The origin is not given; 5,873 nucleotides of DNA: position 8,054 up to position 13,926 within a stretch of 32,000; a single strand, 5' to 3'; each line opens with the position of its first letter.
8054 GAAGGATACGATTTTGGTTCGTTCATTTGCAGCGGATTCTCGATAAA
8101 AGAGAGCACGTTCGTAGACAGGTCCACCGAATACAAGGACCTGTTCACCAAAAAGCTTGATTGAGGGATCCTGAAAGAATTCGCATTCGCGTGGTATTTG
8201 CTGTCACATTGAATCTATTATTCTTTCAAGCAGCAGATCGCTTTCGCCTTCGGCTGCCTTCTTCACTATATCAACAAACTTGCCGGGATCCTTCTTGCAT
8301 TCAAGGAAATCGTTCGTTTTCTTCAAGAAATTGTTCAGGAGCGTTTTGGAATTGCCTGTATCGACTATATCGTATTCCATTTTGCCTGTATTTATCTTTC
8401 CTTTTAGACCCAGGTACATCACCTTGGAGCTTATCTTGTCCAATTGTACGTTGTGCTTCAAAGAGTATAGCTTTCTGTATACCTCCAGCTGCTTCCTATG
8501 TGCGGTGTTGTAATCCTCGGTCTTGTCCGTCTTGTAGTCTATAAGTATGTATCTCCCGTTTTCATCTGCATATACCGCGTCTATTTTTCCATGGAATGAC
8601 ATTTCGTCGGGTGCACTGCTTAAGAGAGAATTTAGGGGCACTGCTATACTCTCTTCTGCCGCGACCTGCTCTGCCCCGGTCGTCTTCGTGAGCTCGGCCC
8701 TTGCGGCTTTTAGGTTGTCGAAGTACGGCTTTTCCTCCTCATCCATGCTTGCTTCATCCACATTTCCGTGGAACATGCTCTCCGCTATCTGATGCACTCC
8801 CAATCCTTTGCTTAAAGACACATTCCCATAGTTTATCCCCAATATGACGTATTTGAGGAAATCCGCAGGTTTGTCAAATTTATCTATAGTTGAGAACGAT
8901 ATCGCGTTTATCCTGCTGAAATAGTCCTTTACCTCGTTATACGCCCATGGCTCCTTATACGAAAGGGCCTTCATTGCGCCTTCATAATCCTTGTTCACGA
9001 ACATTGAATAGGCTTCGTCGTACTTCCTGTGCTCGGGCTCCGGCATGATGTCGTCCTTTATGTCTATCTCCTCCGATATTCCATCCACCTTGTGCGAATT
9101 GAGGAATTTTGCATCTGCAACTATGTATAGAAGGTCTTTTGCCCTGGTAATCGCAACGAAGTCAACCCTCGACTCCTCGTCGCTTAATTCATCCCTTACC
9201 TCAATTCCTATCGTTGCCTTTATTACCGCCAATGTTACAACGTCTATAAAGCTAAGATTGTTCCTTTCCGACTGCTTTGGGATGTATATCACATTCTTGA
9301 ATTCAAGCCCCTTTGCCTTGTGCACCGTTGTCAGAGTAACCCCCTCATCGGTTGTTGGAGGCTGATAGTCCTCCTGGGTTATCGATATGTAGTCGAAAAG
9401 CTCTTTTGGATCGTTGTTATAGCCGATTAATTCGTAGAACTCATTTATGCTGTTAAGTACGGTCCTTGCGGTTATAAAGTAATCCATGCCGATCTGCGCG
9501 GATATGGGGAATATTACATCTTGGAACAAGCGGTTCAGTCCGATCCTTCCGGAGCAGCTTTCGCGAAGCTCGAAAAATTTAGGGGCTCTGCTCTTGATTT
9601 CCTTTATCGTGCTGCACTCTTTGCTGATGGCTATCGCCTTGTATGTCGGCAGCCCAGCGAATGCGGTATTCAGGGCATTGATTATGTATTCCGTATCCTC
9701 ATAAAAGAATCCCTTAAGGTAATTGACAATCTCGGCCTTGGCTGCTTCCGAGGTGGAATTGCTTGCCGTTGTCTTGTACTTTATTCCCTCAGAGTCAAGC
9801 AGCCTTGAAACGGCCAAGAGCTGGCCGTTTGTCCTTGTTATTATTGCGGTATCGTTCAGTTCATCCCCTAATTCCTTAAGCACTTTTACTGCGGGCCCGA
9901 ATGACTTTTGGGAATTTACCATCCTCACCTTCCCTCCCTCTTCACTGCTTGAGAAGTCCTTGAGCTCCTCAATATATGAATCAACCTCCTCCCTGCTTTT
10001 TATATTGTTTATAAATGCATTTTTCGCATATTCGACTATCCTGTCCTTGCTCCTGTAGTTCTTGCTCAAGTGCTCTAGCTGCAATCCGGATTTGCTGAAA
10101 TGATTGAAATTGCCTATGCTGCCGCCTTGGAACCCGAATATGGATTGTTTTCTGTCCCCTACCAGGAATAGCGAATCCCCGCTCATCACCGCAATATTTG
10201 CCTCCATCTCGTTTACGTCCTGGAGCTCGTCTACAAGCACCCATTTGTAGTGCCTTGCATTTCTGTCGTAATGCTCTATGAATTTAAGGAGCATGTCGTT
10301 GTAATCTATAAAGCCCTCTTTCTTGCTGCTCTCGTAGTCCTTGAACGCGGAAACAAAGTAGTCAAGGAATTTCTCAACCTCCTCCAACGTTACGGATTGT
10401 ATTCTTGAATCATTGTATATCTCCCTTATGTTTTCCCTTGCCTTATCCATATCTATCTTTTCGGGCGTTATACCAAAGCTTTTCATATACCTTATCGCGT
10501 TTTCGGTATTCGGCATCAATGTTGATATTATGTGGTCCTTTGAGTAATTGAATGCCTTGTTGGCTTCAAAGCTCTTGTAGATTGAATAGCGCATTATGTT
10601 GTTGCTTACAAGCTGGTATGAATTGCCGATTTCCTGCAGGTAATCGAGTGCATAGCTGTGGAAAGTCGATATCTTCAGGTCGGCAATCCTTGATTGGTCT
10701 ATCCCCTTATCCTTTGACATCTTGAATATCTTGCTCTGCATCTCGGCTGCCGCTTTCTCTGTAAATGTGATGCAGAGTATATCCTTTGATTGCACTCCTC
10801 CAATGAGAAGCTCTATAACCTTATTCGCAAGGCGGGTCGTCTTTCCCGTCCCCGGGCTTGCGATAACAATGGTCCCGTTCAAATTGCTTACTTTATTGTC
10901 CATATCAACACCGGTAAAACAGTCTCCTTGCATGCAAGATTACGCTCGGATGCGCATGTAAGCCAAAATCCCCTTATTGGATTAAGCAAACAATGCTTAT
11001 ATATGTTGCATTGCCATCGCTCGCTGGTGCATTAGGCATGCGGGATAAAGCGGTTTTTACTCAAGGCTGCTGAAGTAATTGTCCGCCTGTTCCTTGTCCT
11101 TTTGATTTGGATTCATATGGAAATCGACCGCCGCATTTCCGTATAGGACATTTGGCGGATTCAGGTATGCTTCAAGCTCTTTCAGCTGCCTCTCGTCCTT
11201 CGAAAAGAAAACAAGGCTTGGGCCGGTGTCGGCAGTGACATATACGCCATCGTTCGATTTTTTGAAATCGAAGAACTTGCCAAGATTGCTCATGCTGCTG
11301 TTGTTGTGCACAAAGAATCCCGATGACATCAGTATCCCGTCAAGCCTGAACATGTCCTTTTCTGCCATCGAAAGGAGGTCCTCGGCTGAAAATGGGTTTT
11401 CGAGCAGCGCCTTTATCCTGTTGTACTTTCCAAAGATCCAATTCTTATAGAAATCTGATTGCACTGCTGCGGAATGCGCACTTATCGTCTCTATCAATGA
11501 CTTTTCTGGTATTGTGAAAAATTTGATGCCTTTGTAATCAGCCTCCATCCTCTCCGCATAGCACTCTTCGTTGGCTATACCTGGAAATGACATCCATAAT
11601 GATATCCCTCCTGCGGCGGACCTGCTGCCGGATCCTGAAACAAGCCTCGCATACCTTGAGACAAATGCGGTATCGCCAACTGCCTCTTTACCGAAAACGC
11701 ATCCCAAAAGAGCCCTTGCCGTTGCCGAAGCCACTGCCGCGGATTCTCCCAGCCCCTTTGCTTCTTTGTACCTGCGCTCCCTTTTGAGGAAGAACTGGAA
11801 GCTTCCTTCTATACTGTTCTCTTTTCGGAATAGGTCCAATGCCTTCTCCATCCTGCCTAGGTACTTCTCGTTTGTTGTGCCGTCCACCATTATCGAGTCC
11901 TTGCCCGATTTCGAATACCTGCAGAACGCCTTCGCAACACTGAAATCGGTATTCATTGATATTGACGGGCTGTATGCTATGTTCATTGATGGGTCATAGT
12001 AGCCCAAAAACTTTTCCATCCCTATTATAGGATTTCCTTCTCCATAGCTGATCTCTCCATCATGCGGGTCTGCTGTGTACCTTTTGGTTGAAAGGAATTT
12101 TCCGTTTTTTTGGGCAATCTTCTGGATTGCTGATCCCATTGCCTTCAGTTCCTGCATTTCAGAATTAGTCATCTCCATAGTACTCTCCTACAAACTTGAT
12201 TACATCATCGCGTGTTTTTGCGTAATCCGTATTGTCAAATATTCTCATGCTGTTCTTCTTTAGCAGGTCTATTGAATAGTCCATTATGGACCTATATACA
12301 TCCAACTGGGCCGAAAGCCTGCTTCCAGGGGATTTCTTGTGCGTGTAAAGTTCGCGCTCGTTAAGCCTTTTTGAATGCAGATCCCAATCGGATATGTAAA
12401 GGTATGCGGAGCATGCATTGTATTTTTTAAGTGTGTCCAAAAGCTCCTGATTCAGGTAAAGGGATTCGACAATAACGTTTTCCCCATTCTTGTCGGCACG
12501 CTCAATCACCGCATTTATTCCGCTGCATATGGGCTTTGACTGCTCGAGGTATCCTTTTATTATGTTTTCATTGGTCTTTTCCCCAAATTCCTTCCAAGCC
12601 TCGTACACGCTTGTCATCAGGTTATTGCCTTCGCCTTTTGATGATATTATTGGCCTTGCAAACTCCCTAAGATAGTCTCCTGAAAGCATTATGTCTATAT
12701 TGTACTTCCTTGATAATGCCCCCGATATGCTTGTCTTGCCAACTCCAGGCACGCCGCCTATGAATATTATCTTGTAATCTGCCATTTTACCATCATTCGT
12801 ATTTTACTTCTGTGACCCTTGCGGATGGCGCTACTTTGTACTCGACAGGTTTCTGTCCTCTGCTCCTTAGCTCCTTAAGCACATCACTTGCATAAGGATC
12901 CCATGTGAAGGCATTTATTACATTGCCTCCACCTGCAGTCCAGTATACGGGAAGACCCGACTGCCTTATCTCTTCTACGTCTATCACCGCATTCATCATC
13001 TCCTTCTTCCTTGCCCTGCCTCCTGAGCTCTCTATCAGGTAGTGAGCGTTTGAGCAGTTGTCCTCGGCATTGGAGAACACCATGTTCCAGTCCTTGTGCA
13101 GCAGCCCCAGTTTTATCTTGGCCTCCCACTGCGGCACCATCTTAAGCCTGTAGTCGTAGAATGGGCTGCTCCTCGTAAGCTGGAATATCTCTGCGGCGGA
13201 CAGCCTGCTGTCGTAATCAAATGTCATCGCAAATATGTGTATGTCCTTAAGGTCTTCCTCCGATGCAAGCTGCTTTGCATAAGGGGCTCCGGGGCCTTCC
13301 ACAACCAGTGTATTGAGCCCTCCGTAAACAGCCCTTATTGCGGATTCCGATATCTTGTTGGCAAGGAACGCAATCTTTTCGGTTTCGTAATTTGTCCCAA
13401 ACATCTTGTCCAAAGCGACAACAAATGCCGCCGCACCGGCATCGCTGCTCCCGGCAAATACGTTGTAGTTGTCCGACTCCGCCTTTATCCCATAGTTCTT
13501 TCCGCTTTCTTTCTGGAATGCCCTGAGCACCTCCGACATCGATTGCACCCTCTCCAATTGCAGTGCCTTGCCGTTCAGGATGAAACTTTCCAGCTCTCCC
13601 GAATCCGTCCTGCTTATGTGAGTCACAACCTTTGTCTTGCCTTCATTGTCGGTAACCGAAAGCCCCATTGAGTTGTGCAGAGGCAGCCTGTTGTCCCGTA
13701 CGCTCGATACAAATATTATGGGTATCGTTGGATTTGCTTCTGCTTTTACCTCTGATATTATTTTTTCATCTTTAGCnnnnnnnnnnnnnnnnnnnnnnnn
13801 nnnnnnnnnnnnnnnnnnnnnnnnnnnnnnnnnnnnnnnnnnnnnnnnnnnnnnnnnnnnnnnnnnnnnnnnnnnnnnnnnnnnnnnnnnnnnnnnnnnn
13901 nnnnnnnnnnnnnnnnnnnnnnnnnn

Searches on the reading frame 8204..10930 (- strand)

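Call 98: search_protein_families(library=ncbifam, proteins=[window:8204-10930:-], max_evalue=0.00001)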
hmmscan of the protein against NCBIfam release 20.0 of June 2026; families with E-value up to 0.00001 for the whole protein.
window:8204-10930:- (908 aa): 15 families
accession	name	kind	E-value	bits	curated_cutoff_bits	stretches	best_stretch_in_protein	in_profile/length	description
NF010485.0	PRK13909.1-2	equivalog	7.3e-40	137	650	2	72-841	173-900/909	RecB-like helicase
NF010487.0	PRK13909.1-4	equivalog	3.4e-34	118.2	759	3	111-418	209-536/924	RecB-like helicase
TIGR01073.1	pcrA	equivalog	4.6e-32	111.2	911.2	1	21-387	21-373/725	DNA helicase PcrA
TIGR01075.1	uvrD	equivalog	6.7e-31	107.3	1144.45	2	178-387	150-371/715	DNA helicase II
NF008743.0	PRK11773.1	equivalog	9.5e-31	106.9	965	2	183-386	161-375/720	DNA helicase II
TIGR01074.1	rep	equivalog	3.6e-29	101.5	951.45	1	17-404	13-385/668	DNA helicase Rep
TIGR02785.1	addA_Gpos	equivalog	1.8e-27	95.7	707.65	2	21-100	18-107/1234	helicase-exonuclease AddAB subunit AddA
TIGR00609.1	recB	equivalog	4.8e-27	94.5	696.05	3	160-318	305-461/1175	exodeoxyribonuclease V subunit beta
TIGR02784.1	addA_alphas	equivalog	1.1e-26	93.6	860.75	1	21-70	14-63/1138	double-strand break repair helicase AddA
NF008276.0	PRK11054.1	equivalog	3.2e-21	75.5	543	2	183-309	383-518/684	DNA helicase IV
NF008172.0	PRK10919.1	equivalog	9.2e-19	67.1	1168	1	20-406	18-391/673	DNA helicase Rep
NF010486.0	PRK13909.1-3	equivalog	4.2e-15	54.9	1109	1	184-342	306-451/921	RecB-like helicase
NF010484.0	PRK13909.1-1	equivalog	6.9e-10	37.3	1074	0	21-210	9-185/945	RecB-like helicase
TIGR01447.1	recD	equivalog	1.8e-07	30.1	310.15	0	20-91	166-241/597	exodeoxyribonuclease V subunit alpha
NF008128.0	PRK10876.1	equivalog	3.1e-07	28.4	1697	0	21-105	21-109/1181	exodeoxyribonuclease V subunit beta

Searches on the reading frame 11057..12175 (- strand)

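Call 98: search_protein_families(library=ncbifam, proteins=[window:11057-12175:-], max_evalue=0.00001)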
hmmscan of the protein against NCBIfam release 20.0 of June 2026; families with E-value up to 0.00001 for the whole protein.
window:11057-12175:- (372 aa): 3 families
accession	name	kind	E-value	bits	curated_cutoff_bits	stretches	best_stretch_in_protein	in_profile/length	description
NF040847.1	mev_decarb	equivalog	4.9e-122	407.5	560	1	9-343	2-337/350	bisphosphomevalonate decarboxylase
NF040704.1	IPP_alt_MvaD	equivalog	9.1e-17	61.1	475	1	48-333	7-292/323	phosphomevalonate decarboxylase MvaD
TIGR01240.1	mevDPdecarb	equivalog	8.9e-12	44.6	171.35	1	54-330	12-293/305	diphosphomevalonate decarboxylase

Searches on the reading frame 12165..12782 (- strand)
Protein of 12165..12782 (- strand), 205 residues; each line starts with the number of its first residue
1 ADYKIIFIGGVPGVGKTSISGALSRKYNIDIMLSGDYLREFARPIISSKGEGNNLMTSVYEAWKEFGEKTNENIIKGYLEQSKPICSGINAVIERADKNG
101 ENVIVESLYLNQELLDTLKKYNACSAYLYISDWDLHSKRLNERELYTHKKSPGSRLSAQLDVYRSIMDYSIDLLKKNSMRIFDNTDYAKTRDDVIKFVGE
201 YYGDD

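Call 98: search_protein_families(library=ncbifam, proteins=[window:12165-12782:-], max_evalue=0.00001)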
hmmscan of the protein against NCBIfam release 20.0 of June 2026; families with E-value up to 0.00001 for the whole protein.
window:12165-12782:- (205 aa): 4 families
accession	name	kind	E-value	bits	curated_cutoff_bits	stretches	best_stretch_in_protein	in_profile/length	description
NF008996.1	PRK12339.1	equivalog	1.1e-73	247.1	250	1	4-195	1-189/193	mevalonate-3-phosphate 5-kinase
NF003259.0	PRK04220.1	equivalog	4.6e-31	108.3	343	1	5-200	94-290/306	2-phosphoglycerate kinase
NF008995.0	PRK12338.1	equivalog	1.6e-18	67.2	434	1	5-200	6-204/319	hypothetical protein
NF008994.0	PRK12337.1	equivalog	2.4e-18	65.9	603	1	5-198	264-466/492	2-phosphoglycerate kinase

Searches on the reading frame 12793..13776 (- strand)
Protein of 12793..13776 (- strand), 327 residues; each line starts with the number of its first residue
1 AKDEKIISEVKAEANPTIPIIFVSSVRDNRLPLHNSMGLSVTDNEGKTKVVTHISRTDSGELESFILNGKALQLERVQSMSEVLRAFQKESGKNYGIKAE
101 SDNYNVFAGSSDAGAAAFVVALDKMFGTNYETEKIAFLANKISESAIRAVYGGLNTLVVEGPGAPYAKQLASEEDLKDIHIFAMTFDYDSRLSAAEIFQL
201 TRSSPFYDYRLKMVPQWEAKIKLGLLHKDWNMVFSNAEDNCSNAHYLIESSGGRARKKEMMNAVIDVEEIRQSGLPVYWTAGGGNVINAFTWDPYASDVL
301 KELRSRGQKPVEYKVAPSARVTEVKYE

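Call 69: find_related_loci(query=window:12793-13776:-, collection=metagenome_contigs, flank=10000)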
Query window:12793-13776:- (327 aa) in metagenome_contigs; peptide patterns used: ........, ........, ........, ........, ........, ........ (x = any residue, [..] = any of these).
212 stretches matched a pattern; 2 encode a relative of the query (tblastn E <= 1e-3); 2 distinct loci.
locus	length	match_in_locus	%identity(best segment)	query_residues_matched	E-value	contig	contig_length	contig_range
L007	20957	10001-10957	69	7-325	2e-143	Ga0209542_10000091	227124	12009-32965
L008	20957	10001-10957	69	7-325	2e-143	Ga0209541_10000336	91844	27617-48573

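Call 98: search_protein_families(library=ncbifam, proteins=[window:12793-13776:-], max_evalue=0.00001)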
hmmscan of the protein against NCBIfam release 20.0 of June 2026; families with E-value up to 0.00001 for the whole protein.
window:12793-13776:- (327 aa): 3 families
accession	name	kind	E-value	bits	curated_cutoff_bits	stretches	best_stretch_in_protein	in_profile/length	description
NF040848.1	mev_kinase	equivalog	4.5e-35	121.2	440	1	9-317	5-315/323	mevalonate-3-kinase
TIGR01240.1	mevDPdecarb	equivalog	6.4e-20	71.4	171.35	1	26-288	17-285/305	diphosphomevalonate decarboxylase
NF040704.1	IPP_alt_MvaD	equivalog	1.3e-16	60.6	475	1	13-322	5-316/323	phosphomevalonate decarboxylase MvaD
